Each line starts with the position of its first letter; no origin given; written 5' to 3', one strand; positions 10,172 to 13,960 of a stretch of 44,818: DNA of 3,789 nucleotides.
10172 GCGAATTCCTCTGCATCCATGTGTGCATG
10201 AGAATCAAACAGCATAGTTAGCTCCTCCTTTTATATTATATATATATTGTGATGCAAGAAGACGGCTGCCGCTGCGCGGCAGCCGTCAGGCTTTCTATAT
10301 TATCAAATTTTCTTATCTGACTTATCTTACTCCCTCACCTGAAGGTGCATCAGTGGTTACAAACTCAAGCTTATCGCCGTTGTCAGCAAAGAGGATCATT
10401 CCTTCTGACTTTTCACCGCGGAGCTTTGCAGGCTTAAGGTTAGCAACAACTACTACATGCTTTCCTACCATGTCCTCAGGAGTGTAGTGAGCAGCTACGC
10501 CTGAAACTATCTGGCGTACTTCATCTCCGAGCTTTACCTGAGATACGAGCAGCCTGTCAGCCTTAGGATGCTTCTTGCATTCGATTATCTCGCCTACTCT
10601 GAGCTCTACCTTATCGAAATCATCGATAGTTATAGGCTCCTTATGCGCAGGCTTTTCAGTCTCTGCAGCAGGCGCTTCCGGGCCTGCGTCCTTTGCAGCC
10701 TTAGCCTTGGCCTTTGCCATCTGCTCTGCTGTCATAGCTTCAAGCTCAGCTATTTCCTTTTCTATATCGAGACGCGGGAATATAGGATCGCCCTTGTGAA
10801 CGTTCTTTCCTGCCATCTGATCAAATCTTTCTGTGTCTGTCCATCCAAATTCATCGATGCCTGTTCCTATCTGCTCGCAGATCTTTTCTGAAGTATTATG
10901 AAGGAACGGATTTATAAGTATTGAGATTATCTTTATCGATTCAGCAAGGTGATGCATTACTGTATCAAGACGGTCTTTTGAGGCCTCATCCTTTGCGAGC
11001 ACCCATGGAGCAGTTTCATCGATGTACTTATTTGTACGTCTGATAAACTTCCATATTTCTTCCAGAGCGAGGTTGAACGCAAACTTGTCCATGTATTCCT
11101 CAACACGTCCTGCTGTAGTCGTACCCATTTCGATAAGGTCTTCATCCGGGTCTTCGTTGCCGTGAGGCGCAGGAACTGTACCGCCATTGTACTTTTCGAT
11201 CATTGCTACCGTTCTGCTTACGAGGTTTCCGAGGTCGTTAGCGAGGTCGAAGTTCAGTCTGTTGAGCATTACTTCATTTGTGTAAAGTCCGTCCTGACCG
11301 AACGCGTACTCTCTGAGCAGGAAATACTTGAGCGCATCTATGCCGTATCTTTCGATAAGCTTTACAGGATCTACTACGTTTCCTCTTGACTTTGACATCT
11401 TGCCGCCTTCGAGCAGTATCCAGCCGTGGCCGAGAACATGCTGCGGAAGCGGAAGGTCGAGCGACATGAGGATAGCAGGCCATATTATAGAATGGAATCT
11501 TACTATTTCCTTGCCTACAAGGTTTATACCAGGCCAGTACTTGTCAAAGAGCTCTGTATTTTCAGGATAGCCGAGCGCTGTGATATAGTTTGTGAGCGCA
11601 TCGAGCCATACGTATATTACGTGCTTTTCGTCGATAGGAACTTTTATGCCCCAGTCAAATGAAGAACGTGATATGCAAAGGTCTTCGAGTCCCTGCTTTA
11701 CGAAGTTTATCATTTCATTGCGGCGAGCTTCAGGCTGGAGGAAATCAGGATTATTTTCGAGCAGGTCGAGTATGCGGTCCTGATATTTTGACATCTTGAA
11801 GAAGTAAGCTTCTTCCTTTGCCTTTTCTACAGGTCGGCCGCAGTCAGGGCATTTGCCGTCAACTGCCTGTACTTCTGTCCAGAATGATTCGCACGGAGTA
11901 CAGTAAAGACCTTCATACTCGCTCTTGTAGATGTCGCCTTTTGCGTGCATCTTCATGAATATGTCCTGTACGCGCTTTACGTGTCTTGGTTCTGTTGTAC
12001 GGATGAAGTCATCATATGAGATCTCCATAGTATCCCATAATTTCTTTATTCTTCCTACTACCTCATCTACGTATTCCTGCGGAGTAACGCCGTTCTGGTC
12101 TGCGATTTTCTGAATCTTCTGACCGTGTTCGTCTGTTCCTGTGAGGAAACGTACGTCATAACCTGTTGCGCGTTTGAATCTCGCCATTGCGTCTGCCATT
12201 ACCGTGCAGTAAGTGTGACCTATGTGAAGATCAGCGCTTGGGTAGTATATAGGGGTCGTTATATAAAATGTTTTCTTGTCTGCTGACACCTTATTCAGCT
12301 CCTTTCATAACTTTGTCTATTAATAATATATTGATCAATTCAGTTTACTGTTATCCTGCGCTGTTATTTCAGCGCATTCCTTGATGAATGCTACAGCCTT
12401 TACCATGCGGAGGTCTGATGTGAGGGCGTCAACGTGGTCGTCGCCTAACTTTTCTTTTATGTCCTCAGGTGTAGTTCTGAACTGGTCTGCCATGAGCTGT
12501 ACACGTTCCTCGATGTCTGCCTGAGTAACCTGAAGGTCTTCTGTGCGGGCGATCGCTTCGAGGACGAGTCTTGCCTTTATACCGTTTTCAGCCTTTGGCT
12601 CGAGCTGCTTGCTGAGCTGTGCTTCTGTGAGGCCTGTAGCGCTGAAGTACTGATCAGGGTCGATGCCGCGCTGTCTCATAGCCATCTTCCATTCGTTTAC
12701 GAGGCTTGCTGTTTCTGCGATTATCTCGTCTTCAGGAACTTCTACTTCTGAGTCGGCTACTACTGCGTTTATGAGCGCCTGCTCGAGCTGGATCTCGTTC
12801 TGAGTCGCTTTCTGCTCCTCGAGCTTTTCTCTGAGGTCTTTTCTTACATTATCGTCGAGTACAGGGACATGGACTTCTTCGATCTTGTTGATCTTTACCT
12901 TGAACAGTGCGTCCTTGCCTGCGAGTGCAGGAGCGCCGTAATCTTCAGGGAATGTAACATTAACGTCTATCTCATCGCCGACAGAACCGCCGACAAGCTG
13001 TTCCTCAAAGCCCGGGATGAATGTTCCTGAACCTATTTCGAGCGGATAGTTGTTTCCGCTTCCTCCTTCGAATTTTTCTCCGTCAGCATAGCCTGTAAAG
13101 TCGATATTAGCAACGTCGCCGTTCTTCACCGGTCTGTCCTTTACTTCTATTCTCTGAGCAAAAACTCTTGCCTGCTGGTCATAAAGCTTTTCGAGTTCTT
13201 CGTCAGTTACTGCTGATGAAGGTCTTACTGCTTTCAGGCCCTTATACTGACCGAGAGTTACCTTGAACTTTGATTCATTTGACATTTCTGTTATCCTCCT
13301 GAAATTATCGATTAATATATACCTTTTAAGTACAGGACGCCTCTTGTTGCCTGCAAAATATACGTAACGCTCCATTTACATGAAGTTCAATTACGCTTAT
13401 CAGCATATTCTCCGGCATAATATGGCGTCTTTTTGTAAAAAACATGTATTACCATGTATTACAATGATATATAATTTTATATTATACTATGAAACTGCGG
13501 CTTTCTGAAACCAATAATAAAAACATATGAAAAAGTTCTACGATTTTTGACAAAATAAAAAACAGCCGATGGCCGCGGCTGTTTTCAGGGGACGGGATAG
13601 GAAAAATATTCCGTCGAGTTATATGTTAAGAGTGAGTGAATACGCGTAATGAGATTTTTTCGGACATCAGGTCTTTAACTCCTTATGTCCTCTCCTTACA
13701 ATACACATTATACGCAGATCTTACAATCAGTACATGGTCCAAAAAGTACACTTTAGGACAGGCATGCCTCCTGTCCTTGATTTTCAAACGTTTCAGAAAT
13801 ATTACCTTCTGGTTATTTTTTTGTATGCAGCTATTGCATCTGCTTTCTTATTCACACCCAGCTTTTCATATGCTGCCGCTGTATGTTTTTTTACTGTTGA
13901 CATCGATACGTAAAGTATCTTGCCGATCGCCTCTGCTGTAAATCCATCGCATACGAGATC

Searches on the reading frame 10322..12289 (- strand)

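Call 10: search_protein_families(library=pfam, proteins=[window:10322-12289:-])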
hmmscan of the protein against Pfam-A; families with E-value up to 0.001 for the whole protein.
window:10322-12289:- (655 aa): 7 families
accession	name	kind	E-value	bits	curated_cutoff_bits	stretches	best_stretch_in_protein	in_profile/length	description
PF09334.17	tRNA-synt_1g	-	1.1e-113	380.4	20.1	2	152-360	174-390/391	tRNA synthetases class I (M)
PF00133.28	tRNA-synt_1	-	3.7e-33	115.3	22.7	2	3-219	20-245/414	tRNA synthetases class I (I, L, M and V)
PF01588.26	tRNA_bind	-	2.2e-30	105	27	1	563-653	1-94/96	Putative tRNA binding domain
PF01406.26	tRNA-synt_1e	-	5.2e-15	56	27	2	7-128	11-129/301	tRNA synthetases class I (C) catalytic domain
PF08264.19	Anticodon_1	-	2.3e-07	31.2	25.1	1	392-476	11-95/148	Anticodon-binding domain of tRNA ligase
PF19303.5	Anticodon_3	-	6.5e-07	29.8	23.5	1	373-505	2-133/152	Anticodon binding domain of methionyl tRNA ligase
PF01921.24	tRNA-synt_1f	-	0.00023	20.6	27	0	281-327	266-312/360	tRNA synthetases class I (K)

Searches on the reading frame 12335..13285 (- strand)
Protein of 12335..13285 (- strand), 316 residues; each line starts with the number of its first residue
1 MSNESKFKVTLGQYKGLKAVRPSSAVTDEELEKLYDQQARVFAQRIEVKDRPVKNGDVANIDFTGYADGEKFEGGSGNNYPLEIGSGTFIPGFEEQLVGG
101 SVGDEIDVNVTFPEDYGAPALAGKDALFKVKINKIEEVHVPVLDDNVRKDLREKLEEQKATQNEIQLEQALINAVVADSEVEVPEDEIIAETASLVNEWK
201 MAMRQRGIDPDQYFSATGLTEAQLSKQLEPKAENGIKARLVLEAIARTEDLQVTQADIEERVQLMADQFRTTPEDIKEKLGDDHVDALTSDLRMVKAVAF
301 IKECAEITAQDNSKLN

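Call 10: search_protein_families(library=pfam, proteins=[window:12335-13285:-])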
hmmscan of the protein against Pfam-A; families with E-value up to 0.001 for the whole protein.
window:12335-13285:- (316 aa): 2 families
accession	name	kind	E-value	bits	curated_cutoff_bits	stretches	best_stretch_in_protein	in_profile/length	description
PF05698.19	Trigger_C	-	6.7e-31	108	22.7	1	145-303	3-162/162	Bacterial trigger factor protein (TF) C-terminus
PF00254.34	FKBP_C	-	2.5e-16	60.2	21.1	1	50-132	2-93/94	FKBP-type peptidyl-prolyl cis-trans isomerase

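Call 16: find_homologous_proteins(query=window:12335-13285:-, max_evalue=1e-20)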
Query window:12335-13285:- (316 aa): 7860 proteins with E <= 1e-20 among 8000 candidates; the best 120 are listed.
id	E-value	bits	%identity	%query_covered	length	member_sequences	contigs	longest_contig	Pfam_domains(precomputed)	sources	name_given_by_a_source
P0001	2.4e-188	642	93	100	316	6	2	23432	PF00254.35,PF05698.20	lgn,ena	-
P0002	1.1e-183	627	92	100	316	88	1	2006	PF00254.35,PF05698.20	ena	-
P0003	1.4e-165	568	86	97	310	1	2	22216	PF00254.35,PF05698.20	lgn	-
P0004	1.4e-164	564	85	97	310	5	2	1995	PF00254.35,PF05698.20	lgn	-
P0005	3.3e-162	557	83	97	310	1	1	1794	PF00254.35,PF05698.20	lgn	-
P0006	3.6e-155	534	81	97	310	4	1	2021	PF00254.35,PF05698.20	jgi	jgi:trigger factor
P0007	9.0e-153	526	80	97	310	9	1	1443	PF00254.35,PF05698.20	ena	-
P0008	1.1e-141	489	74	97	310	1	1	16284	PF00254.35,PF05698.20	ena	-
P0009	2.0e-141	489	74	97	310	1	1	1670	PF00254.35,PF05698.20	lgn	-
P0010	1.9e-118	413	90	69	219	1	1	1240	PF05698.20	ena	-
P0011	2.1e-100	354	52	97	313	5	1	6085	PF00254.35,PF05698.20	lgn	-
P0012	1.9e-88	315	52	95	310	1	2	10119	PF00254.35,PF05698.20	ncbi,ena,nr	ncbi:MAG: trigger factor [Firmicutes bacterium]|nr:trigger factor [Bacillota bacterium]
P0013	1.2e-85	305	50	96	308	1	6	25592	PF00254.35,PF05698.20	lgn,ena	-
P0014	1.4e-85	305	49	96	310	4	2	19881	PF00254.35,PF05698.20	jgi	-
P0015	3.4e-83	297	93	47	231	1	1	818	PF00376.30,PF13411.13,PF00254.35,PF05698.20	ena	-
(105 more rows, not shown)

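Call 17: find_encoding_contigs(protein=P0001, flank=10000, max_places=3)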
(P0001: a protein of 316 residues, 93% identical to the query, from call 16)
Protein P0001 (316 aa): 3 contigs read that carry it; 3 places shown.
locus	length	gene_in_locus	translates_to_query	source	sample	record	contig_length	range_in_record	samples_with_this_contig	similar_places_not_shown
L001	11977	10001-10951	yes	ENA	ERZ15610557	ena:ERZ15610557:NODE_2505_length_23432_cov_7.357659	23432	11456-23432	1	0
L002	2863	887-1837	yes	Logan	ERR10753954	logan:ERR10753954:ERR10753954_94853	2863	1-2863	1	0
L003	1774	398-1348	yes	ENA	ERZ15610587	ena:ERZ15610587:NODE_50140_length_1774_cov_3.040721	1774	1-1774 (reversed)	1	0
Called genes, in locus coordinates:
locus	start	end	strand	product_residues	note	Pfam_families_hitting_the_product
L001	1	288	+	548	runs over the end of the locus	PF12698:ABC2_membrane_3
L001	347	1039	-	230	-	PF01551:Peptidase_M23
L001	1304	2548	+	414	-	PF00155:Aminotran_1_2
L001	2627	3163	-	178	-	PF07155:ECF-ribofla_trS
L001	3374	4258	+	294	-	PF01416:PseudoU_synth_1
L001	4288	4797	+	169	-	PF00383:dCMP_cyt_deam_1, PF14437:MafB19-deam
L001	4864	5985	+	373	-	PF00953:Glycos_transf_4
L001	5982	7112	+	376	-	PF02350:Epimerase_2, PF13579:Glyco_trans_4_4 (faint)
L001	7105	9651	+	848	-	PF25873:WHD_MalT, PF00196:GerE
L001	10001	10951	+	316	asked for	PF00254:FKBP_C, PF05698:Trigger_C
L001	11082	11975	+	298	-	?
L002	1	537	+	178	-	?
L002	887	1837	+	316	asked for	PF00254:FKBP_C, PF05698:Trigger_C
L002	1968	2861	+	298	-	?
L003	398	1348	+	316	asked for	PF00254:FKBP_C, PF05698:Trigger_C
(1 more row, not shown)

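Call 18: find_encoding_contigs(protein=P0003, flank=10000, max_places=3)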
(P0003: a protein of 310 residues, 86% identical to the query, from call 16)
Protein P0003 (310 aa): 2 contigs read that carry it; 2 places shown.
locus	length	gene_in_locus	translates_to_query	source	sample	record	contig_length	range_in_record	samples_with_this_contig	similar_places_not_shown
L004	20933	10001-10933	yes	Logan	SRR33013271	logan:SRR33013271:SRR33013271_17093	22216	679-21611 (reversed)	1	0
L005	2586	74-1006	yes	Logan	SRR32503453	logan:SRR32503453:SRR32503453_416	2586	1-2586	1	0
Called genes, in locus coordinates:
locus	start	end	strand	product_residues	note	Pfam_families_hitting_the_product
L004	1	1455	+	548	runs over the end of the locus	PF12698:ABC2_membrane_3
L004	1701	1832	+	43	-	-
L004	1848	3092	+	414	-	PF00155:Aminotran_1_2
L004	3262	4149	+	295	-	PF01416:PseudoU_synth_1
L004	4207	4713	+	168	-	PF00383:dCMP_cyt_deam_1, PF14437:MafB19-deam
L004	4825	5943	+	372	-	PF00953:Glycos_transf_4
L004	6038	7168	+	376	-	PF02350:Epimerase_2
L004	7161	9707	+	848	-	PF25873:WHD_MalT, PF00196:GerE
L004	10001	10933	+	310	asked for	PF00254:FKBP_C, PF05698:Trigger_C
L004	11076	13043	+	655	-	PF00133:tRNA-synt_1, PF01406:tRNA-synt_1e, PF09334:tRNA-synt_1g, PF00133:tRNA-synt_1, PF08264:Anticodon_1, PF19303:Anticodon_3 (weak), PF01588:tRNA_bind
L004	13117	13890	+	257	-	PF01026:TatD_DNase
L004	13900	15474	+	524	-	PF01171:ATP_bind_3, PF11734:TilS_C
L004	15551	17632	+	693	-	PF06480:FtsH_ext, PF00004:AAA, PF07728:AAA_5 (faint), PF17862:AAA_lid_3, PF01434:Peptidase_M41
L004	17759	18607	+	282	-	PF03309:Pan_kinase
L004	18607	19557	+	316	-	PF01207:Dus, PF01180:DHO_dh (faint)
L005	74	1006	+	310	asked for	PF00254:FKBP_C, PF05698:Trigger_C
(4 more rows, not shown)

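Call 19: find_encoding_contigs(protein=P0008, flank=10000, max_places=3)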
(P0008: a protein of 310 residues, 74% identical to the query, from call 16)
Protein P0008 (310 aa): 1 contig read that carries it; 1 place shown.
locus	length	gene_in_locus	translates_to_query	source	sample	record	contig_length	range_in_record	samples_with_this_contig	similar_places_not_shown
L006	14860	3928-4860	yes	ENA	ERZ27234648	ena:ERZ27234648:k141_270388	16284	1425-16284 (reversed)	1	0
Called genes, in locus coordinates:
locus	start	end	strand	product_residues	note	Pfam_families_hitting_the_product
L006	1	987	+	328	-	?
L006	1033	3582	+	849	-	PF25873:WHD_MalT (weak), PF00196:GerE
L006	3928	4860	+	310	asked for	PF00254:FKBP_C, PF05698:Trigger_C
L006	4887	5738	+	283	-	PF00892:EamA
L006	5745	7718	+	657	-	PF00133:tRNA-synt_1, PF01406:tRNA-synt_1e, PF09334:tRNA-synt_1g, PF00133:tRNA-synt_1, PF08264:Anticodon_1 (weak), PF19303:Anticodon_3, PF01588:tRNA_bind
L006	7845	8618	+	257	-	PF01026:TatD_DNase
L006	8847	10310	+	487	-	PF01171:ATP_bind_3, PF11734:TilS_C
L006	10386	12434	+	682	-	PF06480:FtsH_ext, PF00004:AAA, PF07728:AAA_5 (faint), PF17862:AAA_lid_3, PF01434:Peptidase_M41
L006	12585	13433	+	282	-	PF03309:Pan_kinase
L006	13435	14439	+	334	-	PF01207:Dus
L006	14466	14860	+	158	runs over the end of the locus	PF03449:GreA_GreB_N, PF01272:GreA_GreB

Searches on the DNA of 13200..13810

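Call 4: search_rna_families(source=window, start=13200, end=13600, threshold=evalue, max_evalue=10, show_alignments=3)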
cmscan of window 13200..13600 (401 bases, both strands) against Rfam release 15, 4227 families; matches with E-value up to 10: 5.
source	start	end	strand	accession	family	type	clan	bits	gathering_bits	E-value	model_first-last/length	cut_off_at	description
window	13517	13585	+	RF02844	RefA9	Gene; antisense;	-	20.4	49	0.89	1-64/64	no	Enterococcus sRNA A9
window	13376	13461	+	RF00472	snosnR55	Gene; snRNA; snoRNA; CD-box;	CL00054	16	50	3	1-92/92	no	Small nucleolar RNA snR55/Z10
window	13442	13521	-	RF00401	SNORA20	Gene; snRNA; snoRNA; HACA-box;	CL00030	15.9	60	5.9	1-128/128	no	Small nucleolar RNA SNORA20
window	13391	13449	-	RF01291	SNORD97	Gene; snRNA; snoRNA; CD-box;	-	15.2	45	4.9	1-142/142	no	Small nucleolar RNA SNORD97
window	13565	13596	-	RF02044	CDKN2B-AS_2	Gene; lncRNA;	-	13.6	50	2.1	1-46/46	no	CDKN2B antisense RNA 1 convserved region 2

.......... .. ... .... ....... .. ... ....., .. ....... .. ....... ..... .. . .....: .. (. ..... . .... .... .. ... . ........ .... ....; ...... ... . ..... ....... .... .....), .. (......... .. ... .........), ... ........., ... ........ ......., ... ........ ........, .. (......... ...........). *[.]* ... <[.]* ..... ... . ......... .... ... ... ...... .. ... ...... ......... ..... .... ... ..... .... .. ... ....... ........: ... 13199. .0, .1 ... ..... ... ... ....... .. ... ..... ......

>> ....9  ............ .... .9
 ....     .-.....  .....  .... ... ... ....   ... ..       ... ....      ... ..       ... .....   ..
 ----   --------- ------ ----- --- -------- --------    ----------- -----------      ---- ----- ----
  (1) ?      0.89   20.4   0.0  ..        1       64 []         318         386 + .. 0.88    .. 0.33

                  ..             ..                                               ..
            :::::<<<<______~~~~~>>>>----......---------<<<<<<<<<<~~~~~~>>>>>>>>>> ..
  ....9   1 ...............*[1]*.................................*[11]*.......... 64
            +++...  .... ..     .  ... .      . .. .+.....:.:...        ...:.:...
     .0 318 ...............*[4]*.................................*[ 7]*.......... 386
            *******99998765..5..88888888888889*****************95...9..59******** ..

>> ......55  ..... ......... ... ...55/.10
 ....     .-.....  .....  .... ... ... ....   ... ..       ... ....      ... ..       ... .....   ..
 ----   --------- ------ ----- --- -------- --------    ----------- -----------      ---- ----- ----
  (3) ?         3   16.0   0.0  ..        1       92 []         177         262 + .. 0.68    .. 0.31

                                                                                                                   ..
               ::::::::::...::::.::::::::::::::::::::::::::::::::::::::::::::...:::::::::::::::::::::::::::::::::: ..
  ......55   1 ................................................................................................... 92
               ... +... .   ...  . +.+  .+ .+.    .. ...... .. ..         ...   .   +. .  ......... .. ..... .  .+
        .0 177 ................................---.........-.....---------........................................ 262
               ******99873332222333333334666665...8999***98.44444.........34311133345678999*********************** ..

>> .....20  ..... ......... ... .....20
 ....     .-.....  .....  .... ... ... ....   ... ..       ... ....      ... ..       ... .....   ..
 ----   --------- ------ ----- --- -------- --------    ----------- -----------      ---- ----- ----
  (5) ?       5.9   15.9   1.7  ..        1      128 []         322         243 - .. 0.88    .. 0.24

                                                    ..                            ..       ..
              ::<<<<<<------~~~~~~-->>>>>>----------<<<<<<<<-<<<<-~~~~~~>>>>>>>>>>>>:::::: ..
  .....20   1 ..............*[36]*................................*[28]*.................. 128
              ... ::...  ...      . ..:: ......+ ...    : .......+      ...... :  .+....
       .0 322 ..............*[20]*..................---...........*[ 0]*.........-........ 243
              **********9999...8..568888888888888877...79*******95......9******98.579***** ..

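Call 52: search_rna_families(source=window, start=13540, end=13810, threshold=evalue, max_evalue=5, show_alignments=1)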
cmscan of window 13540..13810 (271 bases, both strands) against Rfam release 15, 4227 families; matches with E-value up to 5: 2.
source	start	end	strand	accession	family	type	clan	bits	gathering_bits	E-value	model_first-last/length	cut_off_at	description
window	13552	13696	-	RF02053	STnc430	Gene; sRNA;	-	18.7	47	1.1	1-162/162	no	Enterobacterial sRNA STnc430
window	13565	13596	-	RF02044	CDKN2B-AS_2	Gene; lncRNA;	-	13.6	50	1.4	1-46/46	no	CDKN2B antisense RNA 1 convserved region 2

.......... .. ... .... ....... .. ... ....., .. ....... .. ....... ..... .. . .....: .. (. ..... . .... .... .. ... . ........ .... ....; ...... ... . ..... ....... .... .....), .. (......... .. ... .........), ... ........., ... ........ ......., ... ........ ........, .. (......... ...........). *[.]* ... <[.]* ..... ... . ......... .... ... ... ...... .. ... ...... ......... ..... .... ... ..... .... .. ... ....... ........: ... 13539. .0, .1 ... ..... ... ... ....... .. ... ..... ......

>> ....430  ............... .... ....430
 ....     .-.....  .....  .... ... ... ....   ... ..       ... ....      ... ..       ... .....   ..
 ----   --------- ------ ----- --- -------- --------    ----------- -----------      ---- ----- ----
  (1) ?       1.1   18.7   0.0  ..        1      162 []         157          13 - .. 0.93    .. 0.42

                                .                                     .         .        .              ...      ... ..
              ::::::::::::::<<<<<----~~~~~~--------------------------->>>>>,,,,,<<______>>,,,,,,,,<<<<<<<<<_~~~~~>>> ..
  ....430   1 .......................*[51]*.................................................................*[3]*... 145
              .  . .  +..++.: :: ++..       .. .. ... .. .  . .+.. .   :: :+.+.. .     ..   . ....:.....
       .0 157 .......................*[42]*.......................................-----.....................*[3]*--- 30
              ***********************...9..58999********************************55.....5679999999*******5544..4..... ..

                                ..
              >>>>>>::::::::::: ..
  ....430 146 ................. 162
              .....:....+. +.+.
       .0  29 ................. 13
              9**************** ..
